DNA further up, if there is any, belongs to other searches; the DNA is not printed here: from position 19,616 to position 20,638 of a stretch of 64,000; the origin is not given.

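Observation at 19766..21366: Phosphorelay parts without a relay: soluble HK-like protein lacking ATP-binding motifs, plus two LytTR proteins lacking receiver domains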

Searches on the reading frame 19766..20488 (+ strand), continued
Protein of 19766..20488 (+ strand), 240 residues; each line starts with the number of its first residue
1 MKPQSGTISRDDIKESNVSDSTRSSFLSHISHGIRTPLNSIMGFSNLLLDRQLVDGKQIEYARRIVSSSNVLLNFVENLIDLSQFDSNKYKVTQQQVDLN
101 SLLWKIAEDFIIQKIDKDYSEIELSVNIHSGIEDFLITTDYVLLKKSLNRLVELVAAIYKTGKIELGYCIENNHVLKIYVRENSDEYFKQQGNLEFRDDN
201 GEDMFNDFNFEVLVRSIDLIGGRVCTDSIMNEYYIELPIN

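Call 22: predict_structure(alignment_id=A1)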
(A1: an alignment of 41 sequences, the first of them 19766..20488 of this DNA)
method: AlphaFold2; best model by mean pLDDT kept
length: 240 residues; sequences in the alignment: 41
mean_pLDDT: 80.9   pTM: 0.78
mean pLDDT of the five models: 80.9, 79.7, 78.9, 78.8, 77.5
residues with pLDDT >= 90: 93; 70-90: 102; 50-70: 16; < 50: 29
segments of 3 or more residues with pLDDT < 50: 1-15, 186-194, 196-200
pLDDT, mean of each block of 10 residues (from residue 1): 39 52 73 81 85 85 86 89 89 93 95 87 83 80 97 90 92 91 60 44 77 96 90 90
secondary structure, 60 per line:
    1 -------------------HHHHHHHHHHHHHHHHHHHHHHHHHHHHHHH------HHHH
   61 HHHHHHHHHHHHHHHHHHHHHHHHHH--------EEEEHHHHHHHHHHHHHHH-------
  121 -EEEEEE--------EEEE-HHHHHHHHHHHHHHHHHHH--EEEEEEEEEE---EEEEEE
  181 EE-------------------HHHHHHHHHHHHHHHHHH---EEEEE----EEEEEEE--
elements in order: H20-50 H57-86 E95-98 H99-113 E122-127 E136-139 H141-159 E162-171 E175-182 H202-219 E223-227 E232-238

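Call 25: fold_search(model_id=the predicted structure, library=pdb)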
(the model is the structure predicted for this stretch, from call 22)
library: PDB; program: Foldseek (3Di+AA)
matches with E <= 10: 460; with E <= 0.001: 228
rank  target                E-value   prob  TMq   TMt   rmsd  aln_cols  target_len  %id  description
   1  7n0e_B                1.2e-11  1.00  0.55  0.66   4.9       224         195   22  Co-complex of the histidine kinase region of RetS and the dimerization and histidine phosphotransfer domain of GacS (released 2022-03-09)
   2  6dk7_G                1.3e-11  1.00  0.65  0.68   5.5       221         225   21  RetS histidine kinase region with cobalt (released 2019-03-20)
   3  6dk8_E                1.3e-11  1.00  0.66  0.70   5.4       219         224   21  RetS kinase region without cobalt (released 2019-03-20)
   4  6dk7_A                1.4e-11  1.00  0.65  0.69   5.9       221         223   21  RetS histidine kinase region with cobalt (released 2019-03-20)
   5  6dk8_F                2.1e-11  1.00  0.58  0.62   6.5       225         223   24  RetS kinase region without cobalt (released 2019-03-20)
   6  6dk7_H                2.5e-11  1.00  0.55  0.58   6.4       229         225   23  RetS histidine kinase region with cobalt (released 2019-03-20)
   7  6dk7_E                3.2e-11  1.00  0.65  0.69   6.7       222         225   21  RetS histidine kinase region with cobalt (released 2019-03-20)
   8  6dk8_G                4.0e-11  1.00  0.65  0.70   6.1       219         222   21  RetS kinase region without cobalt (released 2019-03-20)
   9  6dk8_C                4.5e-11  1.00  0.67  0.70   4.7       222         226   21  RetS kinase region without cobalt (released 2019-03-20)
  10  6dk7_B                7.0e-11  1.00  0.58  0.61   6.3       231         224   23  RetS histidine kinase region with cobalt (released 2019-03-20)
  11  7z8n_A                7.4e-11  1.00  0.60  0.51   5.8       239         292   23  GacS histidine kinase from Pseudomonas aeruginosa (released 2022-07-13)
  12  6dk8_A                7.4e-11  1.00  0.63  0.67   6.3       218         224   21  RetS kinase region without cobalt (released 2019-03-20)
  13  6dk7_C                1.5e-10  1.00  0.65  0.68   6.5       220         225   21  RetS histidine kinase region with cobalt (released 2019-03-20)
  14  6dk8_B                3.3e-10  1.00  0.57  0.61   7.0       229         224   22  RetS kinase region without cobalt (released 2019-03-20)
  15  6dk7_F                3.6e-10  1.00  0.57  0.60   6.5       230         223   23  RetS histidine kinase region with cobalt (released 2019-03-20)
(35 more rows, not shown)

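Call 35: find_related_loci(query=A1, collection=genome_contigs, flank=10000)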
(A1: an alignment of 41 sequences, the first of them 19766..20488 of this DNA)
Query A1 (240 aa) in genome_contigs; peptide patterns used: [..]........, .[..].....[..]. (x = any residue, [..] = any of these).
122 stretches matched a pattern; 106 encode a relative of the query (tblastn E <= 1e-3); the best 80 are kept; 80 distinct loci.
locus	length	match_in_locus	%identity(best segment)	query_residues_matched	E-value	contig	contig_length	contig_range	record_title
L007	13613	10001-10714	54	1-239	9e-80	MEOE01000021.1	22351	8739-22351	MAG: Bacteroidetes bacterium GWF2_33_16 gwf2_scaffold_2849, whole genome shotgun sequence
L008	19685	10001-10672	56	18-239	1e-73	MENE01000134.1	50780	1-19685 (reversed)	MAG: Bacteroidetes bacterium GWA2_31_9b gwa2_scaffold_4421, whole genome shotgun sequence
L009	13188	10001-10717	49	1-240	5e-70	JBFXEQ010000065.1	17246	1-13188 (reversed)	MAG: Bacteroidales bacterium isolate CA_2019_TPIn_12 NODE_11013_length_17246_cov_7.166423_TPIn, whole genome shotgun seq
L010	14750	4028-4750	50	1-240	3e-69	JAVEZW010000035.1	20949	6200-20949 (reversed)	MAG: Bacteroidales bacterium isolate BF4_75 NODE_7661_length_20949_cov_8.175343_Biofilm4, whole genome shotgun sequence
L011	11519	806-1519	42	1-239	9e-53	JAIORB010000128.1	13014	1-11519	MAG: Bacteroidales bacterium isolate SMBSF07 20071_Bin_5_contigs_1_c_000000000874, whole genome shotgun sequence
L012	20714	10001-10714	41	1-239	2e-52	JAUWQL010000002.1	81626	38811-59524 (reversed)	MAG: Bacteroidales bacterium isolate CSMAG_2501 CSMAG_2501_k141_714432_length_81626_cov_16.0000, whole genome shotgun se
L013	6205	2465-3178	41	1-239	6e-52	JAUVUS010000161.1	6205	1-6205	MAG: Bacteroidales bacterium isolate CSMAG_798 CSMAG_798_k127_2836596_length_6205_cov_14.1375, whole genome shotgun sequ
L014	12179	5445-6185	40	3-239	9e-51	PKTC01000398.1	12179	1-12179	MAG: Marinilabiliales bacterium isolate BM718 sc_3044, whole genome shotgun sequence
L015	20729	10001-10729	40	1-239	2e-50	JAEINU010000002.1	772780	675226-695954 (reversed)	MAG: Bacteroidales bacterium isolate MAG12 NODE_3_length_772780_cov_61.558827, whole genome shotgun sequence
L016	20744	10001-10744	40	3-239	9e-50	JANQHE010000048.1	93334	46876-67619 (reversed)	MAG: Bacteroidales bacterium isolate PL23b_bin.85 k99_487585, whole genome shotgun sequence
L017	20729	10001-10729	41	1-240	4e-49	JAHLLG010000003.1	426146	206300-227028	MAG: Bacteroidetes bacterium isolate MAG82 NODE_89_length_426146_cov_411.274657, whole genome shotgun sequence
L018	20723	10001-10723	41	1-238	1e-48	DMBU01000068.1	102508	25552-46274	MAG TPA_asm: Bacteroidales bacterium isolate UBA12171 contig_357, whole genome shotgun sequence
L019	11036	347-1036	40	5-240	2e-48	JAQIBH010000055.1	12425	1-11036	MAG: Bacteroidales bacterium isolate GH36 k119_385202, whole genome shotgun sequence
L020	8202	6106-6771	40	20-239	6e-48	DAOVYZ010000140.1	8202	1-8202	MAG TPA_asm: Bacteroidales bacterium isolate CSMAG_1796 CSMAG_1796_k141_3519298_length_8202_cov_7.0000, whole genome sho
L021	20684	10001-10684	42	15-240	1e-45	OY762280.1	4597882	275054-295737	MAG: Bacteroidales bacterium isolate 20329f36-1aa7-4b1c-baf8-c582a14de254 genome assembly, chromosome: 1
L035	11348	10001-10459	39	14-168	3e-26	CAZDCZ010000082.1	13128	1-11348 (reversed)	MAG TPA_asm: uncultured Bacteroidales bacterium isolate binchicken_co357_148 genome assembly, contig: NODE_2182_length_1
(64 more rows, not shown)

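Call 66: search_protein_representatives(alignment_id=A1)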
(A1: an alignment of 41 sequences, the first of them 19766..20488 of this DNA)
Query: 41 sequences, 253 profile positions. Proteins with E-value up to 0.001 (for the whole library): 489864; up to 1e-10: 235761; up to 1e-30: 927. The best 150 are listed.
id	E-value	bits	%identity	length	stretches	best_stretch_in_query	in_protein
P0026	2.6e-99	348.1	-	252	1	1-250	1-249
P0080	1.6e-90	319.3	-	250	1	9-252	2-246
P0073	3.4e-82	292.0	-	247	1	16-247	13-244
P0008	4.3e-82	291.7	-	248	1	1-246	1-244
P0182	2.2e-79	282.8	-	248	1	1-244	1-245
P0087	4.7e-75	268.6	-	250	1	1-251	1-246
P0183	5.3e-68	245.5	-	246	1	1-244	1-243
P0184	2.5e-55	204.0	-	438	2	7-243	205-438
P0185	8.2e-48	179.4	-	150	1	103-248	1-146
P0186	1.5e-47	178.5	-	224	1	19-244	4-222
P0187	4.9e-42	160.4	-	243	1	9-234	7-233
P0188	1.2e-41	159.1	-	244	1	14-248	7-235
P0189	1.7e-41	158.7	-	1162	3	16-248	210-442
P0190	4.0e-41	157.4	-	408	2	9-119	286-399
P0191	2.2e-40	155.0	-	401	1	12-246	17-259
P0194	2.5e-39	151.5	-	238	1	20-248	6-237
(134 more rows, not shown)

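Call 68: find_encoding_contigs(protein=P0186, flank=8000, max_places=2)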
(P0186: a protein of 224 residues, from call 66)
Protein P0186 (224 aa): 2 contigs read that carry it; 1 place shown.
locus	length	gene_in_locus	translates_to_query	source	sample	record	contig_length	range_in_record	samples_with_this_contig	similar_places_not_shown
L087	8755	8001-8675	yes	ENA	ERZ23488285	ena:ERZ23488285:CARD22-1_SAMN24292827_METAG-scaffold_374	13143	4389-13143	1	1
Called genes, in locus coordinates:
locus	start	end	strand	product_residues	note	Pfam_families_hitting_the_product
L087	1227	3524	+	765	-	PF08308:PEGA (faint), PF13620:CarboxypepD_reg, PF13715:CarbopepD_reg_2, PF07715:Plug, PF00593:TonB_dep_Rec_b-barrel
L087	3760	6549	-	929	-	PF24885:TPR_NPHP3 (faint), PF00515:TPR_1 (faint), PF07719:TPR_2 (faint), PF13181:TPR_8 (faint), PF14938:SNAP (faint), PF13176:TPR_7 (faint), PF13424:TPR_12 (weak), PF12770:CHAT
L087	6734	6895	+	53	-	-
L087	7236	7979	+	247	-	PF07719:TPR_2 (faint), PF13174:TPR_6 (faint)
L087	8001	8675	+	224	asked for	-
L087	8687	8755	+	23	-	?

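Call 69: find_encoding_contigs(protein=P0187, flank=8000, max_places=2)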
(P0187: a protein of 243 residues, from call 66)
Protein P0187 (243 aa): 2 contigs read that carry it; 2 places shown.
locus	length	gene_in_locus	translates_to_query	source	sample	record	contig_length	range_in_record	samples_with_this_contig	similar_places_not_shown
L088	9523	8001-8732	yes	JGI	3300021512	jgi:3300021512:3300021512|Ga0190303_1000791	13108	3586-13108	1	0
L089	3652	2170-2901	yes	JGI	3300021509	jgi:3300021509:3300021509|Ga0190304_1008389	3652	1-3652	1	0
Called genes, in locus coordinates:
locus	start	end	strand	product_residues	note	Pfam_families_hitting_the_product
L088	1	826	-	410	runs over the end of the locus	PF12704:MacB_PCD, PF02687:FtsX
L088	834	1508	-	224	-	PF00005:ABC_tran, PF02463:SMC_N (weak), PF13304:AAA_21 (faint)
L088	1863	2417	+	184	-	-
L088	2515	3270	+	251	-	PF07719:TPR_2 (faint)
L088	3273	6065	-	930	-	PF24885:TPR_NPHP3 (faint), PF00515:TPR_1 (faint), PF07719:TPR_2 (faint), PF13181:TPR_8 (faint), PF13424:TPR_12 (faint), PF13374:TPR_10 (faint), PF13176:TPR_7 (faint), PF12770:CHAT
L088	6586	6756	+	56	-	-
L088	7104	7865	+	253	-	PF13174:TPR_6 (faint), PF14559:TPR_19 (faint)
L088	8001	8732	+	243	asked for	PF00512:HisKA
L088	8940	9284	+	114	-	PF04397:LytTR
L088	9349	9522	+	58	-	?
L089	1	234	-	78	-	?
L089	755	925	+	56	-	-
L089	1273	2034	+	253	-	PF13174:TPR_6 (faint), PF14559:TPR_19 (faint)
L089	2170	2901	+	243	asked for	PF00512:HisKA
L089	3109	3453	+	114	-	PF04397:LytTR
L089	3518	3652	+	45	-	?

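Call 72: find_encoding_contigs(protein=P0194, flank=8000, max_places=1)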
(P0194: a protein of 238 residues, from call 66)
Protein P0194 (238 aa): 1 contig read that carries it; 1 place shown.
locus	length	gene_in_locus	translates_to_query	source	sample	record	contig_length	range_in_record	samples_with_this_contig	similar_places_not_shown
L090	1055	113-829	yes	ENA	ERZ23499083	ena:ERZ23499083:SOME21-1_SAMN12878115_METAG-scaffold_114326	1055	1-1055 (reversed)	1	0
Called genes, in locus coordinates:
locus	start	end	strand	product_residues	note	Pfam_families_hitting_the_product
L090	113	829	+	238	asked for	PF00512:HisKA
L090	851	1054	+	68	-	?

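Call 73: find_encoding_contigs(protein=P0188, flank=8000, max_places=1)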
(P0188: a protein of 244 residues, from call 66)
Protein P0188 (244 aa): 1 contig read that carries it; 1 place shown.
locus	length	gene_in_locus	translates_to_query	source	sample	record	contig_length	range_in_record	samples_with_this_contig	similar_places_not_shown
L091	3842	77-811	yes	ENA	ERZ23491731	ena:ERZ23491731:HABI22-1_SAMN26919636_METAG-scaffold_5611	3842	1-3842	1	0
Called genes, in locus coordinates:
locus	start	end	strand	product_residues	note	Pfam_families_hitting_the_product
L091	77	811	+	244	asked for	PF00512:HisKA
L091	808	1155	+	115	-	PF04397:LytTR (weak)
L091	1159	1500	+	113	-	PF04397:LytTR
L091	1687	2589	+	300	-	PF00850:Hist_deacetyl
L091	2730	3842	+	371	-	?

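Call 96: search_protein_families(library=pfam, alignment_id=A1, max_evalue=1)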
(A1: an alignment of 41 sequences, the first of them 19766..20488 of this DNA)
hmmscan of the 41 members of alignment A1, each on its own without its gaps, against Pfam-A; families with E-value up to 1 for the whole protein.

A. member 1, window:19766-20488:+ (240 aa): 1 family
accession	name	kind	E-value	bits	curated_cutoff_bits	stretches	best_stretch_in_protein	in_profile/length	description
PF00512.31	HisKA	-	3.9e-15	56.1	26.9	1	23-87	2-65/66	His Kinase A (phospho-acceptor) domain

B. families by the number of members that match (of 41 scanned): 22 families
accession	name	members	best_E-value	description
PF00512.31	HisKA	41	2.4e-16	His Kinase A (phospho-acceptor) domain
PF03568.22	Peptidase_C50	3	0.002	Peptidase family C50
PF04455.17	Saccharop_dh_N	2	0.016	LOR/SDH bifunctional enzyme conserved region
PF16841.11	CBM60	2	0.045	Ca-dependent carbohydrate-binding module xylan-binding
PF19925.4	DUF6388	2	0.13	Family of unknown function (DUF6388)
PF05351.17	GMP_PDE_delta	1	0.0033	GMP-PDE, delta subunit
PF17326.7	DUF5365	1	0.0046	Family of unknown function (DUF5365)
PF11880.13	DUF3400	1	0.0049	Domain of unknown function (DUF3400)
PF20289.3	MComp1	1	0.011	ABC-three component (ABC-3C) system Middle Component 1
PF25682.1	Phage_VG64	1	0.017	Mycobacterium phage VG64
PF22933.1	ComC_SSD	1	0.022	ComC, supersandwich domain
PF23638.1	DUF7145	1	0.028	Domain of unknown function (DUF7145)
PF14288.11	FKS1_dom1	1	0.033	1,3-beta-glucan synthase subunit FKS1, domain-1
PF25791.1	BREX_BrxC_wHTH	1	0.038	BREX ATP-binding protein BrxC winged helix-turn-helix domain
PF22140.1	VipD-like_C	1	0.058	VipD-like, C-terminal domain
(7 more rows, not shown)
